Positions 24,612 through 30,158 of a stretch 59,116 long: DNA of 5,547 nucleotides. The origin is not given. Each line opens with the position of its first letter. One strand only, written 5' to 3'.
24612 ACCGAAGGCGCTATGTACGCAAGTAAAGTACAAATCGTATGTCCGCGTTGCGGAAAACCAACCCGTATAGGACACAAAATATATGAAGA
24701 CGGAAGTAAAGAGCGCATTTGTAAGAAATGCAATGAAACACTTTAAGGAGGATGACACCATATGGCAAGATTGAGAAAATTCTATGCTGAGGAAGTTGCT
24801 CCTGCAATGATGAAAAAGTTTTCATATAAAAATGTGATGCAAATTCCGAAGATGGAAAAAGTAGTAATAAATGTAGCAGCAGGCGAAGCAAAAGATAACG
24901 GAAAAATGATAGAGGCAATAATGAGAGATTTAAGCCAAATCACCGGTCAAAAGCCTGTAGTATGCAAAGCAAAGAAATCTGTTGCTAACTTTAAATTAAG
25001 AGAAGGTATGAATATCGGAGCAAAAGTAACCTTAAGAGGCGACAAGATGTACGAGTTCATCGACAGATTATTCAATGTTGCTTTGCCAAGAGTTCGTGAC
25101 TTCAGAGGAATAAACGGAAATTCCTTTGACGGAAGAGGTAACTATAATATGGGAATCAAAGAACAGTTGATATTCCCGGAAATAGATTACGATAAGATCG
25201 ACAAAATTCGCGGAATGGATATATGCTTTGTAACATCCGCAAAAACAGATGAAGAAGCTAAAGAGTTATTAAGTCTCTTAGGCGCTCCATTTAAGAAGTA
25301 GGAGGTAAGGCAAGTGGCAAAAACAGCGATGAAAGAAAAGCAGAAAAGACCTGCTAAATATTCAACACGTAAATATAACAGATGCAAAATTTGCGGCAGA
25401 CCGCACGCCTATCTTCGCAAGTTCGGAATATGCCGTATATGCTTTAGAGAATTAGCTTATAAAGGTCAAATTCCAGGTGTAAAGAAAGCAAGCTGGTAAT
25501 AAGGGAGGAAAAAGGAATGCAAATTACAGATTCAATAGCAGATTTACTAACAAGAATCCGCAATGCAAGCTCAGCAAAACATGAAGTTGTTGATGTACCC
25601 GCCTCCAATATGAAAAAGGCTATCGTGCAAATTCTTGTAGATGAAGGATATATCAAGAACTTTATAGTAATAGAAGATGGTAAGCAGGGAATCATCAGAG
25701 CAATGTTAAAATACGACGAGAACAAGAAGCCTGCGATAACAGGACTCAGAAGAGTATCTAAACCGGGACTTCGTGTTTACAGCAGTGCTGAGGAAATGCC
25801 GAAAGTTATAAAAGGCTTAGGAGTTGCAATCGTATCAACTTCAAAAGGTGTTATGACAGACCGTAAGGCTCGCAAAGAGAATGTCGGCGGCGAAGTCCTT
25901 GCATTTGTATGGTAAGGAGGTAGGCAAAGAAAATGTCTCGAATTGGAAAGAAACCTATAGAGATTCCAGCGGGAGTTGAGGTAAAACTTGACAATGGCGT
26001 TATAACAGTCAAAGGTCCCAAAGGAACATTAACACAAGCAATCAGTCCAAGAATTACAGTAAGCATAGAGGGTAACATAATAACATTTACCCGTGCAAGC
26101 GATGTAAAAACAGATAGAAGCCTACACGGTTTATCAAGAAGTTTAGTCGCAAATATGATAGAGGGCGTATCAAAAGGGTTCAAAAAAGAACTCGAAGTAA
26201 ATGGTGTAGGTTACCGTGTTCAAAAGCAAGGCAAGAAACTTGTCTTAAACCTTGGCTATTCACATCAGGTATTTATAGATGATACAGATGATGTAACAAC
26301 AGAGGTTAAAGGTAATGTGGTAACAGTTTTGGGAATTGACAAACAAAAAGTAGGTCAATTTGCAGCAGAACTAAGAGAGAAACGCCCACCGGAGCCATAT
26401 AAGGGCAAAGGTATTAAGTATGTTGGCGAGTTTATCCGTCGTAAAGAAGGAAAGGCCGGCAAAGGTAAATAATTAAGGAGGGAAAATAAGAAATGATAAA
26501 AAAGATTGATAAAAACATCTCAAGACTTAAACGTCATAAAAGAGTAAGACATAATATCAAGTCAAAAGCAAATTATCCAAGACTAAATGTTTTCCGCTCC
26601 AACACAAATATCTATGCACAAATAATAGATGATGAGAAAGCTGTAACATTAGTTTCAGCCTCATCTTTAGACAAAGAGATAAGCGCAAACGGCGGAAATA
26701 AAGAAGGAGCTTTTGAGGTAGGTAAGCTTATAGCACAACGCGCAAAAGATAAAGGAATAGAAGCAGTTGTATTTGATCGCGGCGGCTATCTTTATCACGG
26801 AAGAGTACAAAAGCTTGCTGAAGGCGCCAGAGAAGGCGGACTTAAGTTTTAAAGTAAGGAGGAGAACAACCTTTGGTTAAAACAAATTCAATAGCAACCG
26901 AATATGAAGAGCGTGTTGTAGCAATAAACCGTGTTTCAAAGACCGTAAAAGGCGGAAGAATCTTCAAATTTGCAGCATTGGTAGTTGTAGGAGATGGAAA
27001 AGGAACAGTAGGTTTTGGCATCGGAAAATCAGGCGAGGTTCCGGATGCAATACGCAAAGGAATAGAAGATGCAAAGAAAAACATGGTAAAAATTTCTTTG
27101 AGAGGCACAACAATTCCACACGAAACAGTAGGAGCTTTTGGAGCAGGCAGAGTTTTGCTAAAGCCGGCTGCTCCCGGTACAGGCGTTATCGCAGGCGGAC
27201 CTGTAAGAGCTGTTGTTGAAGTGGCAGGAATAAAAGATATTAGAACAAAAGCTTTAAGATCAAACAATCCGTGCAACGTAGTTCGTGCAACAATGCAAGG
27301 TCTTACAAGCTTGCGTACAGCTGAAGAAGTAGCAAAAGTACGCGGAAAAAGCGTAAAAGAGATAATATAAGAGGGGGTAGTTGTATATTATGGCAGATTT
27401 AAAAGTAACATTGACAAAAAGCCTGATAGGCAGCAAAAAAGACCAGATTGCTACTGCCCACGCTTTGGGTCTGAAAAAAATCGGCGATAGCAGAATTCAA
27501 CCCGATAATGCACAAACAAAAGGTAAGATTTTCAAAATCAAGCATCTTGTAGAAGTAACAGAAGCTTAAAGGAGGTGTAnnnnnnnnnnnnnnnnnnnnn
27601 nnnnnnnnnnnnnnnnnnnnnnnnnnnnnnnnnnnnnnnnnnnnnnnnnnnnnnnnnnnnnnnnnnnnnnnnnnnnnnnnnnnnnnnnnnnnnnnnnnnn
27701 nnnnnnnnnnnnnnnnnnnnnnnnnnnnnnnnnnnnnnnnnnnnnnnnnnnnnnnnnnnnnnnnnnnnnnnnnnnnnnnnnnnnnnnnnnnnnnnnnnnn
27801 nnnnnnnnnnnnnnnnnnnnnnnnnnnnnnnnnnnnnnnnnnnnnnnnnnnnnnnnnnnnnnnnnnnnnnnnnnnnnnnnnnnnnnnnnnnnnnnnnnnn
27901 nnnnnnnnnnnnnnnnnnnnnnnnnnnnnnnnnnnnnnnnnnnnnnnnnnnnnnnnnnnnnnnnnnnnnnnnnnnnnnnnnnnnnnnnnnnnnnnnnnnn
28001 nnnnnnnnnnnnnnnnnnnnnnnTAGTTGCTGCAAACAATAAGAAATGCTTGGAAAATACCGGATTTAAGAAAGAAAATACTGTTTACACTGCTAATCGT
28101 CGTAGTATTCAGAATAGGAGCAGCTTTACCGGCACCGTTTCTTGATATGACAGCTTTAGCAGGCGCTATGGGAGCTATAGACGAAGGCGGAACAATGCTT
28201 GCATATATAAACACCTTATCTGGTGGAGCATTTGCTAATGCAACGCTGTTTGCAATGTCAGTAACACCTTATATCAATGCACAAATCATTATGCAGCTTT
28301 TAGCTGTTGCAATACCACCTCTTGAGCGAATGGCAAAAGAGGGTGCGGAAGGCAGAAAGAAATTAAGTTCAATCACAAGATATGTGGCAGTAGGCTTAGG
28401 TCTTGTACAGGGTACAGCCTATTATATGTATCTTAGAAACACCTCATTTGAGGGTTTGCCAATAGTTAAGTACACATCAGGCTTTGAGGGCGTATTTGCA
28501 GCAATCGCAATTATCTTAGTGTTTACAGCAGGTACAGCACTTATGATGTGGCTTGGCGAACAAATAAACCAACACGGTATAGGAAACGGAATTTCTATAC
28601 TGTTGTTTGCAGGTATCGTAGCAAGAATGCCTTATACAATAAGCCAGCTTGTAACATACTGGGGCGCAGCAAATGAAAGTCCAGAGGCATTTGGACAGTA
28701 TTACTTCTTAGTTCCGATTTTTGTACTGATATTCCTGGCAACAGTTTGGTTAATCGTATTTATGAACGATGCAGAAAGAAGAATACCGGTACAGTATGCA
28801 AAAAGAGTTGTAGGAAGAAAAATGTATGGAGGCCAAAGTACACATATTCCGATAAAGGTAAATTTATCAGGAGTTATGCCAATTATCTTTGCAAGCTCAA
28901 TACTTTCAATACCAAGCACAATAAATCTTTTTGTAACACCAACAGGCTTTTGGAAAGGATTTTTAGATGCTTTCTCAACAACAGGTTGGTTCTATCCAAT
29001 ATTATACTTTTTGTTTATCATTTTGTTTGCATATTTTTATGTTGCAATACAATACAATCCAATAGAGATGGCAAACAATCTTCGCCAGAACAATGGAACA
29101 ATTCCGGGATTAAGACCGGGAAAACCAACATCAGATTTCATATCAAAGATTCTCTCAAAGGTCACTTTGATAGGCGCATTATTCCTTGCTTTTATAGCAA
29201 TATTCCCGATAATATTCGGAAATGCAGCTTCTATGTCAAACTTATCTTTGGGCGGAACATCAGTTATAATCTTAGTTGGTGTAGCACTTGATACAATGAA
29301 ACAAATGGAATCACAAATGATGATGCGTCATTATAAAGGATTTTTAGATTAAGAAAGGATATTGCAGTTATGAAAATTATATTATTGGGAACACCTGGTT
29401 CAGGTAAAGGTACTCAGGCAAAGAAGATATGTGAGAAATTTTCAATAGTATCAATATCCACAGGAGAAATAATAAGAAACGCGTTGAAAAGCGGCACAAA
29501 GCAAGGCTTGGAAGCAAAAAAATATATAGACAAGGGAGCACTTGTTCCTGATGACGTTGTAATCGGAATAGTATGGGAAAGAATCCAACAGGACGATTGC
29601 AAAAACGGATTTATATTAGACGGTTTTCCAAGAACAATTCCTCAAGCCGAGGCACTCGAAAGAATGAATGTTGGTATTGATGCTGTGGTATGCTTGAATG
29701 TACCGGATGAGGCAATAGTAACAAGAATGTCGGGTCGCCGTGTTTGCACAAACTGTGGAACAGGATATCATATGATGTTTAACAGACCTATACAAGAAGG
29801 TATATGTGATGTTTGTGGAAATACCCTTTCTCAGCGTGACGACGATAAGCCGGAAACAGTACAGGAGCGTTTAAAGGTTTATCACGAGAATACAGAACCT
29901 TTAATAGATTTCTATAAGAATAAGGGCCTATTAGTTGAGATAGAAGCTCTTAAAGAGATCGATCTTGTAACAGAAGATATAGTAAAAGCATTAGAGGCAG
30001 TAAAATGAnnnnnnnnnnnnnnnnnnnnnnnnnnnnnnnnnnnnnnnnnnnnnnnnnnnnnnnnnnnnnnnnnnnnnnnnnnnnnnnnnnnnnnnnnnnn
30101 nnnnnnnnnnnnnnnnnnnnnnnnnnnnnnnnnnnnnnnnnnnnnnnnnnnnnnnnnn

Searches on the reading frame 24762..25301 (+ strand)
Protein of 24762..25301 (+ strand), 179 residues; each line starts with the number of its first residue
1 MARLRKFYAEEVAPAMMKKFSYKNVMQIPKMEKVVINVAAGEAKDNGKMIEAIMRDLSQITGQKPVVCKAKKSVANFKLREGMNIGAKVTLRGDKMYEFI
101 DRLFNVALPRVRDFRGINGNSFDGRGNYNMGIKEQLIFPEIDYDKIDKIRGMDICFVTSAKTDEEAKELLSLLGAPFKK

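Call 41: search_protein_families(library=pfam, proteins=[window:24762-25301:+], max_evalue=0.00001)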
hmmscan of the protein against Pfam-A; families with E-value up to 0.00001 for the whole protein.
window:24762-25301:+ (179 aa): 2 families
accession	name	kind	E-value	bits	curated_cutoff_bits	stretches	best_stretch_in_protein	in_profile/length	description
PF00673.26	Ribosomal_L5_C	-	4.8e-43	145.6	27.8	1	84-177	1-94/94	ribosomal L5P family C-terminus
PF00281.24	Ribosomal_L5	-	5.8e-26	91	34.9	1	24-80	1-57/57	Ribosomal protein L5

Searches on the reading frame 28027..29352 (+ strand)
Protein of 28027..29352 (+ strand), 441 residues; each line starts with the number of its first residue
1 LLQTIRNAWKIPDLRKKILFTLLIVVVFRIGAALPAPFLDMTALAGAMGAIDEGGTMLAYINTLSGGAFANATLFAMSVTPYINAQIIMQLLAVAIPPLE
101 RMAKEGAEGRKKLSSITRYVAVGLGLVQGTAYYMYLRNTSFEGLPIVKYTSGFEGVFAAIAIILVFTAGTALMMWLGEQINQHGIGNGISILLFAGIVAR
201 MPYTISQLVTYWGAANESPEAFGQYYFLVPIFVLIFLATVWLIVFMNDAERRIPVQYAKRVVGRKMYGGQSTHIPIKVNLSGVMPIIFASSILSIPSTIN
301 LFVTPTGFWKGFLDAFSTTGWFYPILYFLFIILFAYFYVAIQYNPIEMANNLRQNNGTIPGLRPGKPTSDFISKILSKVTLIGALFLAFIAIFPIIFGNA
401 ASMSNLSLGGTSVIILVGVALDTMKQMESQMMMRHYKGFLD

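Call 41: search_protein_families(library=pfam, proteins=[window:28027-29352:+], max_evalue=0.00001)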
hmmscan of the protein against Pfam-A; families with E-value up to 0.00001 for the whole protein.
window:28027-29352:+ (441 aa): 1 family
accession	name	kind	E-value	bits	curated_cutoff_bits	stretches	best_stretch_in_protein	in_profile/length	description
PF00344.25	SecY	-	1.4e-109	366.6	32.2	1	73-424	1-306/306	SecY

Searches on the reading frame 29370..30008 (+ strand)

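Call 41: search_protein_families(library=pfam, proteins=[window:29370-30008:+], max_evalue=0.00001)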
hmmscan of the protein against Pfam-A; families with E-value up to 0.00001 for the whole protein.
window:29370-30008:+ (212 aa): 4 families
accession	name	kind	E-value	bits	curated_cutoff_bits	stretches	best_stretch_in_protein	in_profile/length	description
PF00406.28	ADK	-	1.3e-55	188.2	26.8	1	5-186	1-150/151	Adenylate kinase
PF13207.12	AAA_17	-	1.8e-27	96.7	27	1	6-123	1-122/136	AAA domain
PF05191.20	ADK_lid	-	9.5e-16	57.8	26.6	1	123-158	1-36/36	Adenylate kinase, active site lid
PF17213.9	Hydin_ADK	-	5.6e-09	36.8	27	0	58-85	168-195/196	Hydin Adenylate kinase-like domain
